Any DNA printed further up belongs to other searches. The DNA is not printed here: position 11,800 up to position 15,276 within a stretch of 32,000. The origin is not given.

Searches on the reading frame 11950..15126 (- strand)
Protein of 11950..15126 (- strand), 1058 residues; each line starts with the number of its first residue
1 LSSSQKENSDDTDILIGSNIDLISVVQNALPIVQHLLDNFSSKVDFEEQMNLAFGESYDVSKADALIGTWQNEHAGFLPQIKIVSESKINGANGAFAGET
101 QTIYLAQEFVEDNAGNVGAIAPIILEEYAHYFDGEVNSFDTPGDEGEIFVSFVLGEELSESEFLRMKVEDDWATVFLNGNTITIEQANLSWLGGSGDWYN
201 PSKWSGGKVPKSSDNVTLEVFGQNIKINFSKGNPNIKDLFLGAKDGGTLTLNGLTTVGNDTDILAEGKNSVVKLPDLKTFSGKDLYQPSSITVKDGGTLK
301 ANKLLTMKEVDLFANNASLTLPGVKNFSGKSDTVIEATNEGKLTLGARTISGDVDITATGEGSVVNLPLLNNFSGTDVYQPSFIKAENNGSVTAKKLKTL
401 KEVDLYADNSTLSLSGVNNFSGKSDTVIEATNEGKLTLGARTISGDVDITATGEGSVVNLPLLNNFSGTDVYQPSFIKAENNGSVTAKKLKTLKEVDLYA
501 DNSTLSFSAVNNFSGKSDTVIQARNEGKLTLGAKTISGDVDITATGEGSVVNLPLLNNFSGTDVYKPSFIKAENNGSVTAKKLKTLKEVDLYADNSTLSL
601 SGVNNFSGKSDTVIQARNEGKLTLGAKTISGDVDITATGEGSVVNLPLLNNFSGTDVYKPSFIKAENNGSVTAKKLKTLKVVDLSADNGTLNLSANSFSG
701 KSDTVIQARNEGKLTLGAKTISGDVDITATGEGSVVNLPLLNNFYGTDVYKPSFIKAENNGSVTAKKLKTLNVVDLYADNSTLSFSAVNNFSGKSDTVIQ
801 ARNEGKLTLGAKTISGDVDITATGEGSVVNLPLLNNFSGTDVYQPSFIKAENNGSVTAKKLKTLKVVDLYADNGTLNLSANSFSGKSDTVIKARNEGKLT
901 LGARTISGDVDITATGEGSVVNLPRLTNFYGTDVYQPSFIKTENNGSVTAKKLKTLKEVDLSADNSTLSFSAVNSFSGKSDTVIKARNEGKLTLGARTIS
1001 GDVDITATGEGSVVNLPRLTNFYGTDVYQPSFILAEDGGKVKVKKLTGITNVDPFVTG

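Call 4: search_protein_families(library=pfam, proteins=[window:11950-15126:-])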
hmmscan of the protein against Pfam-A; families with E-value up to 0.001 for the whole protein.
window:11950-15126:- (1058 aa): 5 families
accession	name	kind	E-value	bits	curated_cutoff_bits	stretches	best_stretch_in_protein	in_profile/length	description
PF12951.13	PATR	-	1.5e-13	50.9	27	0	688-707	6-24/30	Passenger-associated-transport-repeat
PF03069.20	FmdA_AmdA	-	3.4e-12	46.4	27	0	331-369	190-228/373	Acetamidase/Formamidase family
PF22997.1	CHS4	-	2.8e-08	34.4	27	0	361-389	19-47/81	Chitin synthase 4-like domain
PF05604.16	DUF776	-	5.8e-06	27.2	25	0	380-435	89-145/180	Protein of unknown function (DUF776)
PF18886.6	DUF5649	-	2.6e-05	24.9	25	0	337-360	6-29/68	Repeats of unknown function (DUF5649)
